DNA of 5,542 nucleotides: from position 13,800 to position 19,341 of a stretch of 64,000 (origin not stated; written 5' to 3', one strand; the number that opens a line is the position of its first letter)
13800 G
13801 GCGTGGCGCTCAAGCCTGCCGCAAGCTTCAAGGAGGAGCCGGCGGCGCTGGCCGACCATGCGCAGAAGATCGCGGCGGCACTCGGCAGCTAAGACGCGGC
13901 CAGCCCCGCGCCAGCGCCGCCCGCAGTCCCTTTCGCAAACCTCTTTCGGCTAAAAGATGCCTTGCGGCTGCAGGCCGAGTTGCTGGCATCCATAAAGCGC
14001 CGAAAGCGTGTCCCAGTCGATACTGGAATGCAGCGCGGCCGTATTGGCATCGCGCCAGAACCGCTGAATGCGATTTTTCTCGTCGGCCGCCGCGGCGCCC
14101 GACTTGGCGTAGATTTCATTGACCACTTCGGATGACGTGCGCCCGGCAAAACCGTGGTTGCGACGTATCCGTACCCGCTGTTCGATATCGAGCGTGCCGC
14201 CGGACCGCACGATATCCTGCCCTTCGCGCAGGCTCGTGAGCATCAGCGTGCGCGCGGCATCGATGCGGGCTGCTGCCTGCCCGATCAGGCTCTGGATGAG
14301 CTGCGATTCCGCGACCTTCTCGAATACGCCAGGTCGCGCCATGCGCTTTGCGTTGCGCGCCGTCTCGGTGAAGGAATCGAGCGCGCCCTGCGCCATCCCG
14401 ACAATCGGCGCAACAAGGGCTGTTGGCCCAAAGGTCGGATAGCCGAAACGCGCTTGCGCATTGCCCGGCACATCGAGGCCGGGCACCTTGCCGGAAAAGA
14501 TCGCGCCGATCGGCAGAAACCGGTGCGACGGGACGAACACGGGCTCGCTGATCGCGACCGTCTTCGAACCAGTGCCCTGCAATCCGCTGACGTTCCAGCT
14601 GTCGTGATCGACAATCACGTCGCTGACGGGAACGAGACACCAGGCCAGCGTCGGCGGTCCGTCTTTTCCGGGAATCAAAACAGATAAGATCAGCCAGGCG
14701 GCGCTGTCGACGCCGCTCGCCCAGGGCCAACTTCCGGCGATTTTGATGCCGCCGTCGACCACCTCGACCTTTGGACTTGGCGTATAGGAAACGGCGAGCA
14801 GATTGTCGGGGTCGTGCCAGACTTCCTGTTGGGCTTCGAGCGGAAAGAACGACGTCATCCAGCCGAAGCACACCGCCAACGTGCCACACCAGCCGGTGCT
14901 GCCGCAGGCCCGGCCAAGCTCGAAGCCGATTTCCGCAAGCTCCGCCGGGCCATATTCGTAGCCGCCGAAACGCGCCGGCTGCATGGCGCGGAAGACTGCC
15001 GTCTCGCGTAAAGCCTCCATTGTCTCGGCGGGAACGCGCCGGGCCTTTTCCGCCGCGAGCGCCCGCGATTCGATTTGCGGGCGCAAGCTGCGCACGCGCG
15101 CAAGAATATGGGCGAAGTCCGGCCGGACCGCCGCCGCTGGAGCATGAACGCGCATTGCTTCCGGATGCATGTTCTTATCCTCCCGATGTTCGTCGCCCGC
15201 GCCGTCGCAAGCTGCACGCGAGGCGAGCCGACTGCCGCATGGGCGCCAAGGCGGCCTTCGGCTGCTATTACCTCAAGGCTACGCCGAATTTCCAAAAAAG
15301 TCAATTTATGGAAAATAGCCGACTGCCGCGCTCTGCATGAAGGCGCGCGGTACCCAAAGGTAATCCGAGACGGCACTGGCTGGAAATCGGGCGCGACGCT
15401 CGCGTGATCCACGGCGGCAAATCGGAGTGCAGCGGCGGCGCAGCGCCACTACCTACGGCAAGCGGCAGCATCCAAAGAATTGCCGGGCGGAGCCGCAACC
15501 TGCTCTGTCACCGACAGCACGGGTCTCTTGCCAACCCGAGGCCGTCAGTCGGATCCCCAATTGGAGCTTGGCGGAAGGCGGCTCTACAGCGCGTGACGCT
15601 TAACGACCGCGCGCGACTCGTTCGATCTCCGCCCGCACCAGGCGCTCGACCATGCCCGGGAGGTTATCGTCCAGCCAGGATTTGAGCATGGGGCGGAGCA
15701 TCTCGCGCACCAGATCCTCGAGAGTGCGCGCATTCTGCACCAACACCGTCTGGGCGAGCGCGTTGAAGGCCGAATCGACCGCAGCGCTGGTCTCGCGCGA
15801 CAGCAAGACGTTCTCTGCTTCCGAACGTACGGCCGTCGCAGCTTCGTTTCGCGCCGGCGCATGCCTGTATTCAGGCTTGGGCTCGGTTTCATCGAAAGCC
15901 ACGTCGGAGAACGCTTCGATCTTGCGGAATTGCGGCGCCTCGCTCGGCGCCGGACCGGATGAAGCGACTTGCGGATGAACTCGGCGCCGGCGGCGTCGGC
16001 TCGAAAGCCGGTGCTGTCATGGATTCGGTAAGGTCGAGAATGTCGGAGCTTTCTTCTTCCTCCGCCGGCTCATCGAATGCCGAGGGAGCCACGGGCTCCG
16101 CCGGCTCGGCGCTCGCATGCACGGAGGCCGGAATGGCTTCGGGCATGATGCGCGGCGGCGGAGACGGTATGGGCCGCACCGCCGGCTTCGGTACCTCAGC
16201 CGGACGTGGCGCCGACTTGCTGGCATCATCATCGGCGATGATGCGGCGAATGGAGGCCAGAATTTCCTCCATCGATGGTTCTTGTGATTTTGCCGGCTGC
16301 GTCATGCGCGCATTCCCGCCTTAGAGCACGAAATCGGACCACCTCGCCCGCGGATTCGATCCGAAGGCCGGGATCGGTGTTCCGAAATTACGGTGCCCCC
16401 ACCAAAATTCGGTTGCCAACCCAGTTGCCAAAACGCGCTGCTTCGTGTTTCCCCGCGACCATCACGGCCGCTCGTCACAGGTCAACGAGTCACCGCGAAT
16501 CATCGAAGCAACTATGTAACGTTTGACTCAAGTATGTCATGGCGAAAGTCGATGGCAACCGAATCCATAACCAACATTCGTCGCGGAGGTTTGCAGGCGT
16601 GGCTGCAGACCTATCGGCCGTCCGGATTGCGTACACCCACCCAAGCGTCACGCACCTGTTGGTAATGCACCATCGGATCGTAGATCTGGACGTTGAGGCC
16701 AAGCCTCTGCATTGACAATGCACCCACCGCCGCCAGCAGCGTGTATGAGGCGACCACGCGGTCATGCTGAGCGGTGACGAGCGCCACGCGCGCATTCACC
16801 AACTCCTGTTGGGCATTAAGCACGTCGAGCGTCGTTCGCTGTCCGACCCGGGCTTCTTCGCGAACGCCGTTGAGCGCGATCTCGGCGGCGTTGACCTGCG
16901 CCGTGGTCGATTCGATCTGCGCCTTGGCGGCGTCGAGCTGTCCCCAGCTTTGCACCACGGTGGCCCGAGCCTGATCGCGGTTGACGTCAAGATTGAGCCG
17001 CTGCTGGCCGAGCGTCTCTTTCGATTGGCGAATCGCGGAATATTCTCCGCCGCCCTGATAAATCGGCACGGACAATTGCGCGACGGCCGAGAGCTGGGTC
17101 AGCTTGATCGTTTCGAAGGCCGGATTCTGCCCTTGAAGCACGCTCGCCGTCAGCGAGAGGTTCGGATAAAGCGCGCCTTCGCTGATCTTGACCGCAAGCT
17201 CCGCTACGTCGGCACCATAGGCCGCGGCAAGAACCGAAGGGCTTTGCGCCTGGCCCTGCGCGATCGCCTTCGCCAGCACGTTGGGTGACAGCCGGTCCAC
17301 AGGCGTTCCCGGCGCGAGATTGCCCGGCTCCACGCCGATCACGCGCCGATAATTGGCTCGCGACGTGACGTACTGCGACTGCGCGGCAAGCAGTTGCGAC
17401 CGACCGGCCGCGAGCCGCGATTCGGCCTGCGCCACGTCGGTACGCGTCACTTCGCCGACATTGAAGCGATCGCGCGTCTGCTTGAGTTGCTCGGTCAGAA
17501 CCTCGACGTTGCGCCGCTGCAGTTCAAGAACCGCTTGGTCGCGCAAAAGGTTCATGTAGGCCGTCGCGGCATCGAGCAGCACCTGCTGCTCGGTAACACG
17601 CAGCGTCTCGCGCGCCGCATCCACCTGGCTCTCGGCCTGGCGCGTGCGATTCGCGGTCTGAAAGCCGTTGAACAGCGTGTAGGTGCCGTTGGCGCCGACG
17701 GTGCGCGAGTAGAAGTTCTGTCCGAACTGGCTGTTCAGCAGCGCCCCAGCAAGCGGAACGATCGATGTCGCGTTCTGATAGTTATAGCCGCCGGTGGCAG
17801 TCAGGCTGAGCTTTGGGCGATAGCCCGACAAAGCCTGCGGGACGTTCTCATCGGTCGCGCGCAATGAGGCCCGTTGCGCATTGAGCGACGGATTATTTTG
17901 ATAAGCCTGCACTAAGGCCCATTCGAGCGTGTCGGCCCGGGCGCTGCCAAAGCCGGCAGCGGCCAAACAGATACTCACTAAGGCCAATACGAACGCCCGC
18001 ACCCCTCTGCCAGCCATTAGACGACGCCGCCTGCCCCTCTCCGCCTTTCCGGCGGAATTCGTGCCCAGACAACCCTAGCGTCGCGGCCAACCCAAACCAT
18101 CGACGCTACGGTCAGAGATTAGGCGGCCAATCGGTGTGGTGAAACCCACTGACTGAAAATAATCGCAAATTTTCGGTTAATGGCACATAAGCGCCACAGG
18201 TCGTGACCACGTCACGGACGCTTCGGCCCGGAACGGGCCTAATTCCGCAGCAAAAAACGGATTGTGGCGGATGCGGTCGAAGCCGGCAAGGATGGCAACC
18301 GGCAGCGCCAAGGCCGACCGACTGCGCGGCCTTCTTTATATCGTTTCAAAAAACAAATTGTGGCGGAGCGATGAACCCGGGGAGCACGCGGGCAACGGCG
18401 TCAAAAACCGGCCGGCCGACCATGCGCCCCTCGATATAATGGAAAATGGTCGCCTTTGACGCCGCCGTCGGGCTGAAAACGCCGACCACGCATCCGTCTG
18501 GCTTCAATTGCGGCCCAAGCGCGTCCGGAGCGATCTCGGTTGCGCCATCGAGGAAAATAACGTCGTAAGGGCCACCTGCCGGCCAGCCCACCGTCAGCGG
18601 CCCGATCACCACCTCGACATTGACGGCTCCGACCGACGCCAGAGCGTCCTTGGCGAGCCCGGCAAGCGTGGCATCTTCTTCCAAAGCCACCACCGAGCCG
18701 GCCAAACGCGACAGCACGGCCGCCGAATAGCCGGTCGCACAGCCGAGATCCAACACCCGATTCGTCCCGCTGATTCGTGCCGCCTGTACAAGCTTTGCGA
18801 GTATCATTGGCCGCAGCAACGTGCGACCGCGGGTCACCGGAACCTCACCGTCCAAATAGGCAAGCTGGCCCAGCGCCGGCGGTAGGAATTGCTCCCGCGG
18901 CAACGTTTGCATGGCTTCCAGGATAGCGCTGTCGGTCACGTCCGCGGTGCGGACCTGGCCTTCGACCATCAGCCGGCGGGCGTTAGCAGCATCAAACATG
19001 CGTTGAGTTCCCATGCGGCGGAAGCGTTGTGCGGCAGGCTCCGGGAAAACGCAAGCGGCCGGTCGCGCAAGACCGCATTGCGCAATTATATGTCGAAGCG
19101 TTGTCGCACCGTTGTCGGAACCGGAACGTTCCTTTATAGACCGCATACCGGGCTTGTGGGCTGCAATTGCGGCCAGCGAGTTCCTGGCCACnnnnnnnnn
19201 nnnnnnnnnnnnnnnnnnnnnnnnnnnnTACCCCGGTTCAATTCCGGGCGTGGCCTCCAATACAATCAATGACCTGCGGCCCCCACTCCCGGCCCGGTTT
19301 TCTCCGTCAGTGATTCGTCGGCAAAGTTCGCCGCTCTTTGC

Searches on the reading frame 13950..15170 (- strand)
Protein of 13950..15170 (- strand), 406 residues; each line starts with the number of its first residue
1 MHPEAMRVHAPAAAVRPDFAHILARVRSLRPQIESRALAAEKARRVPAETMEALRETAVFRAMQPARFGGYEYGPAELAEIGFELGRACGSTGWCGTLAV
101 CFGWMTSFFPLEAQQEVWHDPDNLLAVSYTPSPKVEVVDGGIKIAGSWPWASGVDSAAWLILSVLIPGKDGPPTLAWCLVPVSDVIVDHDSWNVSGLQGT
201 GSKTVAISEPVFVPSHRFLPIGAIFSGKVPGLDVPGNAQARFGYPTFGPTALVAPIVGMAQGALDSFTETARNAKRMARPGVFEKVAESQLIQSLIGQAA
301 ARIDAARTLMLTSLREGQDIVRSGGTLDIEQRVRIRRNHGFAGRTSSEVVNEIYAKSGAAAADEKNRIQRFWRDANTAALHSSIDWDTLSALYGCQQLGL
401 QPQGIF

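Call 24: search_protein_families(library=pfam, proteins=[window:13950-15170:-], max_evalue=0.001)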
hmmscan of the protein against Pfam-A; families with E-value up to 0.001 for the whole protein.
window:13950-15170:- (406 aa): 3 families
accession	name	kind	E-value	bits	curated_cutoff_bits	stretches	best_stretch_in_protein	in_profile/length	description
PF08028.16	Acyl-CoA_dh_2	-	7.7e-28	97.9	22.7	1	252-385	3-133/134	Acyl-CoA dehydrogenase, C-terminal domain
PF02771.21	Acyl-CoA_dh_N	-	7.5e-05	23.5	22.9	1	31-118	17-105/113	Acyl-CoA dehydrogenase, N-terminal domain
PF00441.29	Acyl-CoA_dh_1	-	8.1e-05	23.2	22.4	1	252-378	18-131/150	Acyl-CoA dehydrogenase, C-terminal domain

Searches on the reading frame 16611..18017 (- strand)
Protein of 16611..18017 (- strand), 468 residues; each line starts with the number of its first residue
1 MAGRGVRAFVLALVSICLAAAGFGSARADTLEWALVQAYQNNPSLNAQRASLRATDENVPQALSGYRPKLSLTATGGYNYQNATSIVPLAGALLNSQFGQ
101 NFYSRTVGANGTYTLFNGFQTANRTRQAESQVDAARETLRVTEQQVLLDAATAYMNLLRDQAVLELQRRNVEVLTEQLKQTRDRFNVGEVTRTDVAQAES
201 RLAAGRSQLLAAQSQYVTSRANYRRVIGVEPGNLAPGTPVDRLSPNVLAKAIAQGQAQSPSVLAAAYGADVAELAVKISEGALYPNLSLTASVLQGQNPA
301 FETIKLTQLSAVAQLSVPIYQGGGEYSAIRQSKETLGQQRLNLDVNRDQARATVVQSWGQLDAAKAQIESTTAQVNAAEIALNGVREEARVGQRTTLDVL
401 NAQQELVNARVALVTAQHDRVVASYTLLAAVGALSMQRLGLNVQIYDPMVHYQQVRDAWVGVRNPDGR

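Call 24: search_protein_families(library=pfam, proteins=[window:16611-18017:-], max_evalue=0.001)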
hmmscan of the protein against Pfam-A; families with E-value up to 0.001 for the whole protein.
window:16611-18017:- (468 aa): 1 family
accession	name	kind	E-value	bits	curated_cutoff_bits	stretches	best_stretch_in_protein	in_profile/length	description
PF02321.23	OEP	-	1.6e-64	217.6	22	2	34-228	4-187/187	Outer membrane efflux protein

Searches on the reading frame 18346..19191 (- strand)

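Call 24: search_protein_families(library=pfam, proteins=[window:18346-19191:-], max_evalue=0.001)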
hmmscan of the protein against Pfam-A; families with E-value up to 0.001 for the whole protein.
window:18346-19191:- (281 aa): 2 families
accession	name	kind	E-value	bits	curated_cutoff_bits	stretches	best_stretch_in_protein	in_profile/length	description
PF01135.25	PCMT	-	1.5e-26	94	20.3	1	84-236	15-170/210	Protein-L-isoaspartate(D-aspartate) O-methyltransferase (PCMT)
PF13649.12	Methyltransf_25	-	1.3e-05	26.2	27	1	146-219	1-75/97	Methyltransferase domain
